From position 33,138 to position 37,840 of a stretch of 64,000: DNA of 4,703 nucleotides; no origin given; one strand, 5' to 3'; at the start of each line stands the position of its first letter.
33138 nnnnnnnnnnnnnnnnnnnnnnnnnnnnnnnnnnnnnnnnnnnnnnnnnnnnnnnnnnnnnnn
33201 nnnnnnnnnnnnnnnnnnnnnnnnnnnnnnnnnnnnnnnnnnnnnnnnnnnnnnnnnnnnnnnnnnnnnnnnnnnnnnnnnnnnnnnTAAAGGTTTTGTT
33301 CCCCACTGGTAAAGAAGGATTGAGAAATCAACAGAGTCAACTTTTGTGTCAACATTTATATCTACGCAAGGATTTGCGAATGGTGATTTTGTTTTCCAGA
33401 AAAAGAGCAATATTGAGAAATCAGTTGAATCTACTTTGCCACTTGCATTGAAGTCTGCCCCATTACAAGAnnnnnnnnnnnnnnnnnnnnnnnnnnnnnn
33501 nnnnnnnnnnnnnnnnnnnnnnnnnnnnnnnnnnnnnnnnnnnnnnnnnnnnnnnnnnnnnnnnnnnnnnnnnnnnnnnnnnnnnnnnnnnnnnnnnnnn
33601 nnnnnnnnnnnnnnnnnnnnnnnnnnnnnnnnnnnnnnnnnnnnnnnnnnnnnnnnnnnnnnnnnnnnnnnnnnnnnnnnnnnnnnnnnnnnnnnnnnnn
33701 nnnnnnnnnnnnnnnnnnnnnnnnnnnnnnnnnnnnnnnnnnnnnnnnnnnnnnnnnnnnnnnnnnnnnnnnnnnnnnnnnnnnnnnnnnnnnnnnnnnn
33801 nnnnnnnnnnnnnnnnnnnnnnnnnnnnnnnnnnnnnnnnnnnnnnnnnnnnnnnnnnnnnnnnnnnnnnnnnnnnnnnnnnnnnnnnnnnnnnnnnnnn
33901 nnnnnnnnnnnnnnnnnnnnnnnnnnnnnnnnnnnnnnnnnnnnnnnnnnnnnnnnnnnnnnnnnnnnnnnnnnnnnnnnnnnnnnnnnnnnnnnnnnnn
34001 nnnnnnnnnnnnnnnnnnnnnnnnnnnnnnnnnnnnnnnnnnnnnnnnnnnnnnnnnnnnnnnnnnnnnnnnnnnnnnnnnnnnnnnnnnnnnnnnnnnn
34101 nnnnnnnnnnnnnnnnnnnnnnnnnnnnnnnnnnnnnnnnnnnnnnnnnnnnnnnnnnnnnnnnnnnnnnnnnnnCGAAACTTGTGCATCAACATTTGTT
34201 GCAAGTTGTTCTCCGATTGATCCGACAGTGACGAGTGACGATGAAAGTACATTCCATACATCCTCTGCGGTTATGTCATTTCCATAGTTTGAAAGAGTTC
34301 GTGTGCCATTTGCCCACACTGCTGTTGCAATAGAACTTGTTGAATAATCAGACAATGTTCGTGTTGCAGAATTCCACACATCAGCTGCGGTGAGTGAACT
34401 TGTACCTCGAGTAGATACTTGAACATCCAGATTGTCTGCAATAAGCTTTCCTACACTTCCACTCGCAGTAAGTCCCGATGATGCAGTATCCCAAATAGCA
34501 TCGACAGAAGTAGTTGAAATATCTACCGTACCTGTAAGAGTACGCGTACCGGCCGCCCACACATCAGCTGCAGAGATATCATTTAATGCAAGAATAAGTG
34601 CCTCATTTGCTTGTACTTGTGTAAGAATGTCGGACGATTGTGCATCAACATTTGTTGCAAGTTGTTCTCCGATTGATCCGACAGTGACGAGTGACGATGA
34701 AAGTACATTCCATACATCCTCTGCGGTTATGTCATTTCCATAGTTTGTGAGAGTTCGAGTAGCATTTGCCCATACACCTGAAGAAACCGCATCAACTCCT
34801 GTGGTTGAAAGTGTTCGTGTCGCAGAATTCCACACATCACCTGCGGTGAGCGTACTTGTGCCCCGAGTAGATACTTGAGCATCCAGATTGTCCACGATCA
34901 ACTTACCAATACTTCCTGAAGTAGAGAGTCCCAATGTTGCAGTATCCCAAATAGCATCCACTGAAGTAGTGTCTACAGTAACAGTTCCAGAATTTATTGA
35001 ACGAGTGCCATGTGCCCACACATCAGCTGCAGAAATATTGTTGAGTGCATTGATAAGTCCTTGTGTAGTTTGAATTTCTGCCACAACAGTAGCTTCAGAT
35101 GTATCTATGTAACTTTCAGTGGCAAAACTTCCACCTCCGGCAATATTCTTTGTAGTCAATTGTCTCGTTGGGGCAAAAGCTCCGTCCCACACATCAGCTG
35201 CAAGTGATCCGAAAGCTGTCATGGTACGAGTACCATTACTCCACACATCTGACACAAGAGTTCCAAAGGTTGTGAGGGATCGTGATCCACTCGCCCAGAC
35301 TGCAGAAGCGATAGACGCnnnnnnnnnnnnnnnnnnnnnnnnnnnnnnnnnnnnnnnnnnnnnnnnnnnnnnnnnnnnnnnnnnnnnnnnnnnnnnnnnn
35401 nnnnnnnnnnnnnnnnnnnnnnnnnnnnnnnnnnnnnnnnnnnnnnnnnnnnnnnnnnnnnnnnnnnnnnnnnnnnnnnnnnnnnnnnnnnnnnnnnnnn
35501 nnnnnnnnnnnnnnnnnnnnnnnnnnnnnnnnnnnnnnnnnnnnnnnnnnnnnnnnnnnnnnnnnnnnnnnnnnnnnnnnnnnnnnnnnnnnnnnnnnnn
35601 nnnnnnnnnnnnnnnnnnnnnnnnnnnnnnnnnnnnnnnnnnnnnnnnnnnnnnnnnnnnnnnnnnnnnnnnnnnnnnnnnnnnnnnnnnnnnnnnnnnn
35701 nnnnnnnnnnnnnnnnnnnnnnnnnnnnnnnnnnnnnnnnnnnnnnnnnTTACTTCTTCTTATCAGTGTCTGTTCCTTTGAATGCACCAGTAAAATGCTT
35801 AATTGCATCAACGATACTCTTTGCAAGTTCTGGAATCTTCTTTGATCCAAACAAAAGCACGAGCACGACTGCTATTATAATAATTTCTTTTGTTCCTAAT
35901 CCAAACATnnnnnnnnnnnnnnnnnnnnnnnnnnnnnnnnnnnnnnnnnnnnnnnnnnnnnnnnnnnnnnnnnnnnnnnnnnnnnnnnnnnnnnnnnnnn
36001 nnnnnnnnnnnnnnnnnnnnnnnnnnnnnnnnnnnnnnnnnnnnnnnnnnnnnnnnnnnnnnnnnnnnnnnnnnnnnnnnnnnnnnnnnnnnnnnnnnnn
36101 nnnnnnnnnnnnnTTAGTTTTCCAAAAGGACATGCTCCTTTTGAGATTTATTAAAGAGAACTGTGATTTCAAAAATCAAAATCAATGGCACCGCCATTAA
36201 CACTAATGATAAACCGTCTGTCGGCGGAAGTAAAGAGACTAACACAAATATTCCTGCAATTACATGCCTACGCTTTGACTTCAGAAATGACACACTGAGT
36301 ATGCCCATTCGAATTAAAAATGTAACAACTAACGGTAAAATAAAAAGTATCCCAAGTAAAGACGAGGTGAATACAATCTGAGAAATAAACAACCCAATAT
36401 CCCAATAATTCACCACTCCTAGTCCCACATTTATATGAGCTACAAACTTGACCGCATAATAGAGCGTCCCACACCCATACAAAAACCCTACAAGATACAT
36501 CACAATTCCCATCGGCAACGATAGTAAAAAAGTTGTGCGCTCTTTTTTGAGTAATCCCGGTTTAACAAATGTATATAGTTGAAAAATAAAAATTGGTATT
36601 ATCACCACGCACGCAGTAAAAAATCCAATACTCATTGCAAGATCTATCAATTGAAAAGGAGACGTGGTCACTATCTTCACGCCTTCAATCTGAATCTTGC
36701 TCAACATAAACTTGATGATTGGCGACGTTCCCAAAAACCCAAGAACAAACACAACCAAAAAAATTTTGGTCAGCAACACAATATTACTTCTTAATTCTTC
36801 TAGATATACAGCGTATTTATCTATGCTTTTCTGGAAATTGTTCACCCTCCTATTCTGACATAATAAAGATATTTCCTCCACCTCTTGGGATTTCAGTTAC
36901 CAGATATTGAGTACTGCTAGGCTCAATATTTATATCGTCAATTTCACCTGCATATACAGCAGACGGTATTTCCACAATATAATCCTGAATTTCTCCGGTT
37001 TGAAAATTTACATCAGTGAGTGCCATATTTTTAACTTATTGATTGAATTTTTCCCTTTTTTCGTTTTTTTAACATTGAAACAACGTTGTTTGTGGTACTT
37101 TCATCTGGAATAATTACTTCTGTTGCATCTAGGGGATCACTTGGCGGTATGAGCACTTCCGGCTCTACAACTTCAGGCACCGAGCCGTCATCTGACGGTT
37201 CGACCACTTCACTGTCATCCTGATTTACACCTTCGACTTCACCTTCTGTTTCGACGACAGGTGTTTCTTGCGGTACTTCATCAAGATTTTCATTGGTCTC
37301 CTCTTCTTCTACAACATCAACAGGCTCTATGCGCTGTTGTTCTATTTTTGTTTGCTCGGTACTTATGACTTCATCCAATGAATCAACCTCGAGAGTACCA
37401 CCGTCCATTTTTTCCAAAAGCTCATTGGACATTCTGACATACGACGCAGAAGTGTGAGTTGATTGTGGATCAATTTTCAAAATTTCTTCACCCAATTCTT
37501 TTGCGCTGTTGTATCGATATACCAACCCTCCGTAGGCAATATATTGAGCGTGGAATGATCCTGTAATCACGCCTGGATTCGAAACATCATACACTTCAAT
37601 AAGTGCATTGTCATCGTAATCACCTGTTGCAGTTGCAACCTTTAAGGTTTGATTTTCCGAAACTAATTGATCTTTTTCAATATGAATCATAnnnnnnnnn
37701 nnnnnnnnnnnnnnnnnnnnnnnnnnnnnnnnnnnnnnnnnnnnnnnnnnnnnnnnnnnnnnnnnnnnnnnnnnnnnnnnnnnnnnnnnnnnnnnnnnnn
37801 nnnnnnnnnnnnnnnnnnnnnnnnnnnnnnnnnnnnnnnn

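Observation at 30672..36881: Cohesin-like/dockerin surface-protein cluster immediately upstream of the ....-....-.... operon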

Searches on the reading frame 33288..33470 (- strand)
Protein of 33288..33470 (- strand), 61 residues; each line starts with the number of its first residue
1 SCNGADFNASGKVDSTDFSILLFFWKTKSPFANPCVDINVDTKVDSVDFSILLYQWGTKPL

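Call 53: search_solved_structures(query=A3, max_evalue=1, show_alignments=3)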
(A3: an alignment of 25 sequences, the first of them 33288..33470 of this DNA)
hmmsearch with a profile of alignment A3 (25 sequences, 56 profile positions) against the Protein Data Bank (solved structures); distinct sequences matched with E-value up to 1: 27.
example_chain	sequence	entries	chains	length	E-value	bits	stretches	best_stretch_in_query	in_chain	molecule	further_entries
1daq_A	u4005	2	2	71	1.2e-06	31.6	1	3-24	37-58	ENDOGLUCANASE SS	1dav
2mte_A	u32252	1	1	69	1.3e-06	31.4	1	3-24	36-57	Cellulose 1,4-beta-cellobiosidase (reducing end) CelS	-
2vn6_B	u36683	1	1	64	3.1e-06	30.3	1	5-52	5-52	ENDOGLUCANASE A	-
2vn5_B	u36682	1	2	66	5.6e-06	29.4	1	5-52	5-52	ENDOGLUCANASE A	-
2y3n_B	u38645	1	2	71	8.2e-06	28.9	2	5-54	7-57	CELLULOSOMAL FAMILY-48 PROCESSIVE GLYCOSIDE HYDROLASE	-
4fl4_A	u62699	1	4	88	9.6e-06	28.7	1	5-52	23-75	Glycoside hydrolase family 9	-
5nrm_B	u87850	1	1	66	3.7e-05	26.8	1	3-24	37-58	DocCel5: Type I dockerin repeat domain from A. cellulolyticus family 5 endoglucanase WP_01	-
2yik_A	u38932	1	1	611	5.5e-05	26.3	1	5-52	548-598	ENDOGLUCANASE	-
5nrk_B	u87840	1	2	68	0.00013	25.1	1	3-24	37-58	DocCel5: Type I dockerin repeat domain from A. cellulolyticus family 5 endoglucanase WP_01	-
4cj0_A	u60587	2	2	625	0.00021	24.4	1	5-52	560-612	ENDOGLUCANASE D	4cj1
1clc_A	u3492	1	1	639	0.00028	24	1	5-52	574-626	ENDOGLUCANASE CELD; EC: 3.2.1.4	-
8x39_A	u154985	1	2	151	0.002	21.3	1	3-24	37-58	Serine protease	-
8x3a_A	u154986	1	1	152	0.0021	21.2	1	4-52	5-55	Serine protease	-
3ul4_B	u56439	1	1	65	0.0023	21.1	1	4-48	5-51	Cellulosome enzyme, dockerin type I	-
6kg9_A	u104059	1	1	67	0.0099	19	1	5-49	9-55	And cellulose-binding endoglucanase family 9 CelL ortholog dockerin domain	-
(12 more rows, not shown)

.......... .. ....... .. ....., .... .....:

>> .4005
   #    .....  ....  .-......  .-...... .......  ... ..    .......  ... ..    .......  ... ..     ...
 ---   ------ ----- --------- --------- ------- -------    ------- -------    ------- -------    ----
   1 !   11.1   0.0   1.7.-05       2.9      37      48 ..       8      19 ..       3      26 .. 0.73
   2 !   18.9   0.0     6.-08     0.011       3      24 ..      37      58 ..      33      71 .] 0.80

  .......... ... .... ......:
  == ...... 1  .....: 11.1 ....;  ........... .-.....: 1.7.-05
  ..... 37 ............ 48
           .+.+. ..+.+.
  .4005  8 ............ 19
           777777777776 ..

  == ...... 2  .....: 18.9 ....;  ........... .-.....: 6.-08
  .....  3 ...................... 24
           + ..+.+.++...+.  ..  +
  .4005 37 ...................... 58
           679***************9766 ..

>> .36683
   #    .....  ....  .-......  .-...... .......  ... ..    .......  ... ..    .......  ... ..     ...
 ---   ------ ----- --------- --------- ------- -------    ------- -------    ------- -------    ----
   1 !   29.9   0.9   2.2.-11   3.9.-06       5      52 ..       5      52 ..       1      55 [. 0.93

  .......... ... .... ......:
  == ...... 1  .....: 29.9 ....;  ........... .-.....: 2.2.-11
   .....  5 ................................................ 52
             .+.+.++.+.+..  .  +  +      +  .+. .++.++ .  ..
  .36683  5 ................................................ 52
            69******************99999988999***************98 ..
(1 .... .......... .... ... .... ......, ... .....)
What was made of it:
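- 33288..33470 (-): Dockerin module (residues 752-812): two EF-hand-like loops, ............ and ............, each followed by FSILL, with a Cys before each loop that is conserved in most members of the tail alignment. Call 53 (profile hits solved dockerins 1daq, 2vn6_B, 2y3n_B, 4fl4_A).
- On Dockerin type I (Pfam PF00404): The family profile hits solved dockerins at E about 1e-6 (call 53).
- Checked: Its profile hits 18 solved dockerins at E<0.02, best 1daq at 1.2e-6 and 2vn6_B at 3e-6 (call 53).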

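Call 60: search_protein_representatives(alignment_id=A3)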
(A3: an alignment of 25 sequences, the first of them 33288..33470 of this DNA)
Query: 25 sequences, 56 profile positions. Proteins with E-value up to 0.001 (for the whole library): 5631; up to 1e-10: 540; up to 1e-30: 2. The best 150 are listed.
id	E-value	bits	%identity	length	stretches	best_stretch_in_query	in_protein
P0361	1.6e-60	217.0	-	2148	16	3-56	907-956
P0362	2.3e-32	126.8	-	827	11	3-48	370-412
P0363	2.6e-30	120.2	-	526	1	1-56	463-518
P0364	1.2e-29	118.1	-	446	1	1-56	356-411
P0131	1.4e-29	117.8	-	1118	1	1-56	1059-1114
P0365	2.0e-29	117.3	-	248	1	1-56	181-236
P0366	3.3e-29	116.7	-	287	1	1-56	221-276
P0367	5.3e-29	116.0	-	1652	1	1-56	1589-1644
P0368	6.3e-29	115.8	-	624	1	1-56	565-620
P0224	6.8e-29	115.7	-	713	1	1-56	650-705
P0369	9.6e-29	115.2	-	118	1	1-56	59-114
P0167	1.3e-28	114.8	-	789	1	2-56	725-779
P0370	1.6e-28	114.5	-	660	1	1-56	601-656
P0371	1.6e-28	114.5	-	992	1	1-56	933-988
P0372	2.3e-28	114.0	-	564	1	1-56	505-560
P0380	1.2e-27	111.7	-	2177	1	2-56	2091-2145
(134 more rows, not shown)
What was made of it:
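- About 540 clusters at 50% identity carry this dockerin subtype on proteins of many lengths (call 60).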

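Call 62: search_protein_families(library=pfam, alignment_id=A4, max_evalue=0.001)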
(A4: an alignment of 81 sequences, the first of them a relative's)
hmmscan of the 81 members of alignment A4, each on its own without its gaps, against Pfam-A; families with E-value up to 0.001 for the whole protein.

A. member 1, P0363 (526 aa): 2 families
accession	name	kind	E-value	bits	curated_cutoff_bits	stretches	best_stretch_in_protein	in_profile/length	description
PF00404.24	Dockerin_1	-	2.5e-06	28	22.9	1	468-514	3-52/57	Dockerin type I domain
PF01835.25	MG2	-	0.00024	21.9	32.8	0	4-61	22-79/96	MG2 domain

B. families by the number of members that match (of 81 scanned): 26 families (the first 25 are shown)
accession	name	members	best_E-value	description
PF00404.24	Dockerin_1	78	2.5e-13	Dockerin type I domain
PF01835.25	MG2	27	6.8e-104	MG2 domain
PF17936.7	Big_6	19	2.9e-09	Bacterial Ig domain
PF00041.27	fn3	8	7.7e-56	Fibronectin type III domain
PF16656.11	Pur_ac_phosph_N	5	1.3e-12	Purple acid Phosphatase, N-terminal domain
PF25059.1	FN3_DSCAM-DSCAML_C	4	4.6e-31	DSCAM/DSCAML C-terminal Fn3-like domain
PF19077.6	Big_13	3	4.2e-08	Bacterial Ig-like domain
PF00036.39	EF-hand_1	3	0.00015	EF hand domain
PF06439.18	3keto-disac_hyd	2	1e-08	3-keto-disaccharide hydrolase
PF13833.12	EF-hand_8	2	2.3e-05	EF-hand domain pair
PF13860.13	FlgD_ig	2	0.00025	FlgD Ig-like domain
PF13115.11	YtkA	1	9.9e-23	YtkA-like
PF16403.11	Bact_surface_Ig-like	1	1.3e-16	Bacterial surface protein, Ig-like domain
PF18998.6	Flg_new_2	1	2e-10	Divergent InlB B-repeat domain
PF25788.1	Ig_Rha78A_N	1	5.6e-08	Rha78A-like, N-terminal immunoglobulin domain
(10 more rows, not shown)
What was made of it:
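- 33288..33470 (-): Call 62 (78/81 pass Pfam).
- On Dockerin type I (Pfam PF00404): 78/81 proteins with the same tail subtype hit Dockerin_1 at E<=0.001, best 2.5e-13 (call 62).
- Closest known: Cell-surface anchoring scaffoldins of cellulosomes. Different: The cargo is Ig/FN3-type and non-catalytic (call 62).
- Checked: 78/81 representatives with this tail pass Pfam Dockerin_1 (call 62).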

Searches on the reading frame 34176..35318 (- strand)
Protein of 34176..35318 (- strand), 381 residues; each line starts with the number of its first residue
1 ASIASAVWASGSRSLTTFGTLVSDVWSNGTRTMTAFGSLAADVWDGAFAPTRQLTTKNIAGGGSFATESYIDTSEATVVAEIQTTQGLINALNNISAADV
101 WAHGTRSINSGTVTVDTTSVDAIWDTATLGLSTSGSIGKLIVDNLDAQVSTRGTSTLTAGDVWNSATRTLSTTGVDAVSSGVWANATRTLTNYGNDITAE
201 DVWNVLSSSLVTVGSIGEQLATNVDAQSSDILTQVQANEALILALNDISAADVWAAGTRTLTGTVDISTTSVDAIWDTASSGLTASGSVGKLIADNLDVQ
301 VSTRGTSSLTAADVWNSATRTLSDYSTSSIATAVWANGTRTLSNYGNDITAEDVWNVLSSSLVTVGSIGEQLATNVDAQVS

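Call 45: search_dna_similar(query=window:34176-35318:-, collection=phages, mode=protein, max_evalue=0.001, max_rows=15)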
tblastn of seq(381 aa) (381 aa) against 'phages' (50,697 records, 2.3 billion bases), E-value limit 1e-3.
No match.
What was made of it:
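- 34149..35318 (-): Repeat region (about residues 136-525): short 'DVW....TRTLT' motifs inside two copies of a roughly 150-residue unit. Copy number appears to vary in the family (proteins of about 640-1350 aa); this is read from the sequence, not measured. No phage match, call 45.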

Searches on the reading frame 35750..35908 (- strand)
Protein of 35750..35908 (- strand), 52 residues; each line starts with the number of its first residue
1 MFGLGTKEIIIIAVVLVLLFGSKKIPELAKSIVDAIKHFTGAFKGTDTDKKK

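Call 3: search_protein_families(library=pfam, proteins=[window:35750-35908:-], max_evalue=1)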
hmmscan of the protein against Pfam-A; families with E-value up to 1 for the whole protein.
window:35750-35908:- (52 aa): 2 families
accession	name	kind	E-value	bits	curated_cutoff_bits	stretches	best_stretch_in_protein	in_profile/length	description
PF02416.21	TatA_B_E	-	7.5e-14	51.2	21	1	4-51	1-48/53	mttA/Hcf106 family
PF16982.10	Flp1_like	-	0.035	14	33.5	1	9-38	17-45/49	Putative Flagellin, Flp1-like, domain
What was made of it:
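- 35750..35908 (-): tatA copy 2 (52 aa). Pfam TatA_B_E 51.2 bits, call 3.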

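Call 4: search_protein_families(library=ncbifam, proteins=[window:35750-35908:-], max_evalue=1)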
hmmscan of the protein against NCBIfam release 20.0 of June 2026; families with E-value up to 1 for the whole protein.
window:35750-35908:- (52 aa): 21 families
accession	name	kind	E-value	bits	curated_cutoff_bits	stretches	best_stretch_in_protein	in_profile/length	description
TIGR01411.1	tatAE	subfamily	1.5e-13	50.1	53.9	1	3-48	1-46/47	twin-arginine translocase TatA/TatE family subunit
NF011429.0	PRK14857.1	equivalog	5.4e-10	39.6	77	1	1-45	3-47/91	TatA/E family twin arginine-targeting protein translocase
NF011430.0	PRK14861.1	subfamily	1.3e-09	37.4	62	1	3-51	4-52/61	twin arginine translocase protein A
NF001854.0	PRK00575.1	equivalog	1.7e-09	38.3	72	1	3-51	3-51/94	Sec-independent protein translocase subunit TatA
NF002377.0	PRK01371.1-4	equivalog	5.6e-07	30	96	1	1-37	1-37/119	sec-independent translocase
NF003396.0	PRK04598.1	equivalog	6.9e-07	29.6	121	1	1-50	1-50/81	Sec-independent protein translocase subunit TatA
NF047941.1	TatB_Rickett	equivalog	1.2e-06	28.7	75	1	1-40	1-40/84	Sec-independent protein translocase subunit TatB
NF001681.0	PRK00442.1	equivalog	1.6e-06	28.7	102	1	7-50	7-50/92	twin-arginine translocase TatA/TatE family subunit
NF002922.0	PRK03554.1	equivalog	2e-06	28.3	125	1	1-50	1-50/89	Sec-independent protein translocase subunit TatA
NF002375.0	PRK01371.1-2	equivalog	4.4e-06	27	137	1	1-33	1-33/137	sec-independent translocase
TIGR01410.1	tatB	equivalog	6.5e-06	26.6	56.5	1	2-43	1-42/80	Sec-independent protein translocase protein TatB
NF002500.0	PRK01833.1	equivalog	7.4e-06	26.2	115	1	1-45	1-45/74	Sec-independent protein translocase subunit TatA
NF002813.0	PRK02958.1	equivalog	8e-06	25.9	83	1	3-50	3-50/73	Sec-independent protein translocase subunit TatA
NF001940.0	PRK00720.1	equivalog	1.2e-05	25.3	83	1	9-48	9-48/78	twin-arginine translocase TatA/TatE family subunit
NF002960.0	PRK03625.1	equivalog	1.4e-05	25.3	92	1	8-51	8-51/67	twin-arginine translocase subunit TatE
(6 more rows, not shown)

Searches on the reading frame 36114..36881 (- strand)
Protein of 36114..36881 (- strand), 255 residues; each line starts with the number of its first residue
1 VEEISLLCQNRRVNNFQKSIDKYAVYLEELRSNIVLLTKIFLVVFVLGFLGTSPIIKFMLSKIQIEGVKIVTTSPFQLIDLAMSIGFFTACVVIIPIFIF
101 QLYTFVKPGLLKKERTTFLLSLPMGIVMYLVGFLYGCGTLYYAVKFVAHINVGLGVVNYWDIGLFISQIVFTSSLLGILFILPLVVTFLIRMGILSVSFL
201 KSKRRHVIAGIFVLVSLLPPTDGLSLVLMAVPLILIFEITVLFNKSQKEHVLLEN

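Call 3: search_protein_families(library=pfam, proteins=[window:36114-36881:-], max_evalue=1)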
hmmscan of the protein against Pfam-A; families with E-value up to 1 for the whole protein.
window:36114-36881:- (255 aa): 1 family
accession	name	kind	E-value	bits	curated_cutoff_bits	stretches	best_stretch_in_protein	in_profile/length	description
PF00902.23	TatC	-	5.6e-37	128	25.1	1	27-232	3-208/208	Sec-independent protein translocase protein (TatC)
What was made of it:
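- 36114..36881 (-): tatC. Pfam TatC 128 bits, call 3.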

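Call 4: search_protein_families(library=ncbifam, proteins=[window:36114-36881:-], max_evalue=1)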
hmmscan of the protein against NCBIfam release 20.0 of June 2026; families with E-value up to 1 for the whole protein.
window:36114-36881:- (255 aa): 3 families
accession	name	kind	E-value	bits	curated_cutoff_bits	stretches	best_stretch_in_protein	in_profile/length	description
TIGR00945.1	tatC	equivalog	1.1e-31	110.5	132.7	1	26-237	4-215/215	twin-arginine translocase subunit TatC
TIGR01912.1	TatC-Arch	equivalog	1.1e-29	103.7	192.6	1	33-246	11-231/234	Sec-independent protein translocase TatC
NF008174.0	PRK10921.1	equivalog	2.4e-15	56.8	432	1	35-245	25-234/258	Sec-independent protein translocase subunit TatC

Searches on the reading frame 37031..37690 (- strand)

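Call 3: search_protein_families(library=pfam, proteins=[window:37031-37690:-], max_evalue=1)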
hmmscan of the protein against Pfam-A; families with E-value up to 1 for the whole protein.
window:37031-37690:- (219 aa): 0 families

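Call 4: search_protein_families(library=ncbifam, proteins=[window:37031-37690:-], max_evalue=1)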
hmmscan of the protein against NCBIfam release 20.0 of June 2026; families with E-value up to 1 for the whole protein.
window:37031-37690:- (219 aa): 1 family
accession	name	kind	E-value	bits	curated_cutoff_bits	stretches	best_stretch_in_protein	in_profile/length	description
TIGR01983.1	UbiG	equivalog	0.062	12.6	102.95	1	66-105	167-205/228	bifunctional 2-polyprenyl-6-hydroxyphenol methylase/3-demethylubiquinol 3-O-methyltransferase UbiG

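Call 36: search_protein_families(library=phrogs, proteins=[window:37031-37690:-], max_evalue=0.01)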
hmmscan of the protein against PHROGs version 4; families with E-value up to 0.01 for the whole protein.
window:37031-37690:- (219 aa): 0 families
